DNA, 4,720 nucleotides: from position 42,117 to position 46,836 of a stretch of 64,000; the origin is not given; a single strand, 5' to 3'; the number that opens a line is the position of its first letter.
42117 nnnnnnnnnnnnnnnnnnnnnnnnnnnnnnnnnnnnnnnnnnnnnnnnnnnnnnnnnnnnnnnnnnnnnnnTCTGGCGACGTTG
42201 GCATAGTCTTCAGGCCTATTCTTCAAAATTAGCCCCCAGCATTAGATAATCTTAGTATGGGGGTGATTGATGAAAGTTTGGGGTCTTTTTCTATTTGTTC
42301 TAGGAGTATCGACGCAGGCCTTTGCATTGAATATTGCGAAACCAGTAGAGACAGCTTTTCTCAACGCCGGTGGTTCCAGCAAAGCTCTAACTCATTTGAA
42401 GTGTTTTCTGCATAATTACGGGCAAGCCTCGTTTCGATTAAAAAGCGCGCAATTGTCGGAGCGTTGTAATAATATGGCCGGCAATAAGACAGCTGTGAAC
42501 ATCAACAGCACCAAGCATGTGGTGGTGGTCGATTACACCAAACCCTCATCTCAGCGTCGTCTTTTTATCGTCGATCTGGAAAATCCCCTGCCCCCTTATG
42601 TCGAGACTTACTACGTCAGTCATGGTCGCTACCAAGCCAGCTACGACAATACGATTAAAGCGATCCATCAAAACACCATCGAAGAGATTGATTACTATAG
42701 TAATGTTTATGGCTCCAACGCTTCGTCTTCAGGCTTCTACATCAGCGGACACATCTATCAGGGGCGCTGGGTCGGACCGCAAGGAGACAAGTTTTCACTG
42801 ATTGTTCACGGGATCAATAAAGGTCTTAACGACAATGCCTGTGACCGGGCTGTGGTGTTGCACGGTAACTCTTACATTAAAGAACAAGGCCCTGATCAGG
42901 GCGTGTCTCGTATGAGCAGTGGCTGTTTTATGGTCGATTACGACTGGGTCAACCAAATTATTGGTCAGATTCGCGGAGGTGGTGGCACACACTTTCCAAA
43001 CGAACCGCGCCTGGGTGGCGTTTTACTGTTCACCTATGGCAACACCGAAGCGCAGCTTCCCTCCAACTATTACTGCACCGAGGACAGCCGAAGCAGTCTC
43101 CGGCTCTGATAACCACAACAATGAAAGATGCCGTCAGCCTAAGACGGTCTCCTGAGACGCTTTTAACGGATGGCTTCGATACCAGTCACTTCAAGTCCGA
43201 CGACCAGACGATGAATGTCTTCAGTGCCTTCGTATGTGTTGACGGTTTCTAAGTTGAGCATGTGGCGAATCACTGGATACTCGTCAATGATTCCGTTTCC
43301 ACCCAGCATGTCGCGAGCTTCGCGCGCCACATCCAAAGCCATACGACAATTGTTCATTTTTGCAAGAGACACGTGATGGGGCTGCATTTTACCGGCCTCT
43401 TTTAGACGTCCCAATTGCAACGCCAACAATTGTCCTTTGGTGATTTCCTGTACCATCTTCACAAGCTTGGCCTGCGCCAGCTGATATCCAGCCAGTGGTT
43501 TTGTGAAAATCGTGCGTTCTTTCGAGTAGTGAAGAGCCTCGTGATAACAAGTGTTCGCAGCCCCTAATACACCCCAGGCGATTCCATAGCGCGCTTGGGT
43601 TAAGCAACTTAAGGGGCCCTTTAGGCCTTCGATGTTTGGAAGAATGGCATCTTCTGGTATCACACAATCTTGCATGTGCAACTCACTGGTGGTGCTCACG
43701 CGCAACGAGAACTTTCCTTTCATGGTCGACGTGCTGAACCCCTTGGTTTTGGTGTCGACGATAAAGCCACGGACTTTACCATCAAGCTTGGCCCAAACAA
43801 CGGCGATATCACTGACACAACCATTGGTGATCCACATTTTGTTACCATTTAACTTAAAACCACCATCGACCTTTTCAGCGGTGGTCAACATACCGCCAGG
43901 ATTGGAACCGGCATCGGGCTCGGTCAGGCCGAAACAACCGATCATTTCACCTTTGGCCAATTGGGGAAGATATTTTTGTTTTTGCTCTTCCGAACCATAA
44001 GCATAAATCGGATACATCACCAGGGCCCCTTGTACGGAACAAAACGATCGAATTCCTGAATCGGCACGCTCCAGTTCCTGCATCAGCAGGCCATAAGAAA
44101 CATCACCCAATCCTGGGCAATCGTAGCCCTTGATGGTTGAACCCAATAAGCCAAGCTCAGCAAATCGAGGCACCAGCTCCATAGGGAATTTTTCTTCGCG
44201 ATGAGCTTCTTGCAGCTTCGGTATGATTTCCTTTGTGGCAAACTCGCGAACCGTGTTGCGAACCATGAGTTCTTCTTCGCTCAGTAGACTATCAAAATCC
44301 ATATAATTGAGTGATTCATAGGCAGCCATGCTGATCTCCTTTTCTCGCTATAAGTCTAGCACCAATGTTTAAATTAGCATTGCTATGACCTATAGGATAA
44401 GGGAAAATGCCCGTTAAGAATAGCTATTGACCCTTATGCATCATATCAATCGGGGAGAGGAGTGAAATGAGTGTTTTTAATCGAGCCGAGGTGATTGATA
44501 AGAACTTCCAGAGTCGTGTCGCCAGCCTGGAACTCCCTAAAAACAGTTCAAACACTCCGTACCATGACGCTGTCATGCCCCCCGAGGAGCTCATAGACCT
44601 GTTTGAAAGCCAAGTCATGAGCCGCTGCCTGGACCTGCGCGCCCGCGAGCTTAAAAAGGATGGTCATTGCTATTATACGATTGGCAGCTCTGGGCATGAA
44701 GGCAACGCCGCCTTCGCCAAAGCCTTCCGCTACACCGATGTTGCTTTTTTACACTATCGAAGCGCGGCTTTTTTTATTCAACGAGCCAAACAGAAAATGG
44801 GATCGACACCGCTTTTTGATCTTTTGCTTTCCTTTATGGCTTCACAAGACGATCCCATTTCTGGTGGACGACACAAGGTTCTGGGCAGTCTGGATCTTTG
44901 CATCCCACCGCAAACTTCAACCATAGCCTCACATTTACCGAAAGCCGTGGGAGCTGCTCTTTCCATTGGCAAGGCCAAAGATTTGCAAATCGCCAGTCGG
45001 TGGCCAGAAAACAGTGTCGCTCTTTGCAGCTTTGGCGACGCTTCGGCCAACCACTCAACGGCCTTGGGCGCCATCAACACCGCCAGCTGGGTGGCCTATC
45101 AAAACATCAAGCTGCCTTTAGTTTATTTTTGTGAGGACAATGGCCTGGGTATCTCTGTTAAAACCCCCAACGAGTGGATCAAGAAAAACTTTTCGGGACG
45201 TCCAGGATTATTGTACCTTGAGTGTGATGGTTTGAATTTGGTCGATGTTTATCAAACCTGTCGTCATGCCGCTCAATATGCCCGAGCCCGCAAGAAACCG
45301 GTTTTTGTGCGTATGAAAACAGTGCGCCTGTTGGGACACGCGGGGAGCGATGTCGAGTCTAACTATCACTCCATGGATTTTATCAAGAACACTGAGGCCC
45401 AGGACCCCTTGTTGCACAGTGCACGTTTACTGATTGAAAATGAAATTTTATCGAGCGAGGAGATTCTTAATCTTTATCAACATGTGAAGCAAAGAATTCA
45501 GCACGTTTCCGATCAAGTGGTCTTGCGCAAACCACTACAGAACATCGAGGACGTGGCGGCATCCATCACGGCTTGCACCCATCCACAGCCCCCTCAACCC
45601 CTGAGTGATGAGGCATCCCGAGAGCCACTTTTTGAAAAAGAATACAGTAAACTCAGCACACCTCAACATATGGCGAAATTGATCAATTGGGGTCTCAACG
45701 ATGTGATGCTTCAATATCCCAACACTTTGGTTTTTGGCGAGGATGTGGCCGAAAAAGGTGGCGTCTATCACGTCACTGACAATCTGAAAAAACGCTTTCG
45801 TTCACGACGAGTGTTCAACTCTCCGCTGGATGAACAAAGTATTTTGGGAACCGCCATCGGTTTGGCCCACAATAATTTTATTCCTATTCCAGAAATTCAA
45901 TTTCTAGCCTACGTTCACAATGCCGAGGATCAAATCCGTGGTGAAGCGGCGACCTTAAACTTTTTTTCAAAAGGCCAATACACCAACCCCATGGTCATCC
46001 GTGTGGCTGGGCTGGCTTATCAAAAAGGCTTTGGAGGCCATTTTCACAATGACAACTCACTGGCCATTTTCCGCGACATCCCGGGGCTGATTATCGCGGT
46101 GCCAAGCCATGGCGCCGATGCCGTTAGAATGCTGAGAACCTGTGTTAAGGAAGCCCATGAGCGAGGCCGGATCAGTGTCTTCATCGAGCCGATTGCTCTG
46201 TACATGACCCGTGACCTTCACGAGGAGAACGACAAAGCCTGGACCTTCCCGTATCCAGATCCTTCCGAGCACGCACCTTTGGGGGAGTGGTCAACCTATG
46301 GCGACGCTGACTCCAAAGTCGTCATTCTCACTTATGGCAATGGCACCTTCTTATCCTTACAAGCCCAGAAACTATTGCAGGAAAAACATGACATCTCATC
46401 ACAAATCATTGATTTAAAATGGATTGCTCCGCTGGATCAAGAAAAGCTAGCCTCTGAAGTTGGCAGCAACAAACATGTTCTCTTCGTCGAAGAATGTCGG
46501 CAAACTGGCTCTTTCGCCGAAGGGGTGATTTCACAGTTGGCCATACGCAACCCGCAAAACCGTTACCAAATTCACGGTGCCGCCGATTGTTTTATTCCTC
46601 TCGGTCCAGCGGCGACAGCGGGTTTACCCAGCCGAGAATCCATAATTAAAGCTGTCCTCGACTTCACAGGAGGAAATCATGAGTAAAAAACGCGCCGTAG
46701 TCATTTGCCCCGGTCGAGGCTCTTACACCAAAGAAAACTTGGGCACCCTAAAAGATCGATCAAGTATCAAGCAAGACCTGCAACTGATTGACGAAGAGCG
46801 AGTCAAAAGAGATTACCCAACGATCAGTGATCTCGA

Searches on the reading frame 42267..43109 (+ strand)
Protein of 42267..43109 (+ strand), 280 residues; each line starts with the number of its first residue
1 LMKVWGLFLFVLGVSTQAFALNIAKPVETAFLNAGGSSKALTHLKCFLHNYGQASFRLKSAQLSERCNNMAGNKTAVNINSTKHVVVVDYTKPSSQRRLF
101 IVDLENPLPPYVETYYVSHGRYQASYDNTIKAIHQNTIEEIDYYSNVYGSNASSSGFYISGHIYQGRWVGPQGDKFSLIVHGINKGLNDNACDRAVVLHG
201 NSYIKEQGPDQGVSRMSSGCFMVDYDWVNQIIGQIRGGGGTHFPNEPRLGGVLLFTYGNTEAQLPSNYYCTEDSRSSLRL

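Call 41: search_protein_families(library=pfam, proteins=[window:42267-43109:+], max_evalue=0.001)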
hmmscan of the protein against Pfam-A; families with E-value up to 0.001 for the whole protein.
window:42267-43109:+ (280 aa): 1 family
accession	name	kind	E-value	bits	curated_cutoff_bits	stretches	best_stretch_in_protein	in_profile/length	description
PF13645.11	YkuD_2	-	1.2e-28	100.1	27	1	78-238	23-163/169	L,D-transpeptidase catalytic domain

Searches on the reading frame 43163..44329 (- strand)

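Call 41: search_protein_families(library=pfam, proteins=[window:43163-44329:-], max_evalue=0.001)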
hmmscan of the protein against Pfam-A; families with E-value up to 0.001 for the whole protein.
window:43163-44329:- (388 aa): 4 families
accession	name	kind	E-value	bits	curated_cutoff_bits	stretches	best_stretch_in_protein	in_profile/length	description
PF02771.21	Acyl-CoA_dh_N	-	8.8e-35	119.9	22.9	1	17-128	1-113/113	Acyl-CoA dehydrogenase, N-terminal domain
PF00441.29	Acyl-CoA_dh_1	-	2.4e-32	112.6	22.4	1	235-378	3-146/150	Acyl-CoA dehydrogenase, C-terminal domain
PF02770.24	Acyl-CoA_dh_M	-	4.4e-21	75.3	33.3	1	132-222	1-97/97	Acyl-CoA dehydrogenase, middle domain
PF08028.16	Acyl-CoA_dh_2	-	8.2e-08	33.1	22.7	1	249-369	2-132/134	Acyl-CoA dehydrogenase, C-terminal domain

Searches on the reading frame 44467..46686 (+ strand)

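Call 41: search_protein_families(library=pfam, proteins=[window:44467-46686:+], max_evalue=0.001)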
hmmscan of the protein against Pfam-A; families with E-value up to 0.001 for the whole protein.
window:44467-46686:+ (739 aa): 3 families
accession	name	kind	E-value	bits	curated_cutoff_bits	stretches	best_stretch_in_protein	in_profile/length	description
PF00676.26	E1_dh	-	1.7e-29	103.2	22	1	48-351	3-291/300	Dehydrogenase E1 component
PF02779.29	Transket_pyr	-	4.9e-21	75.6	27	1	402-575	5-168/174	Transketolase, pyrimidine binding domain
PF02780.25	Transketolase_C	-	2.7e-14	53.6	25.9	1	615-708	9-104/124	Transketolase, C-terminal domain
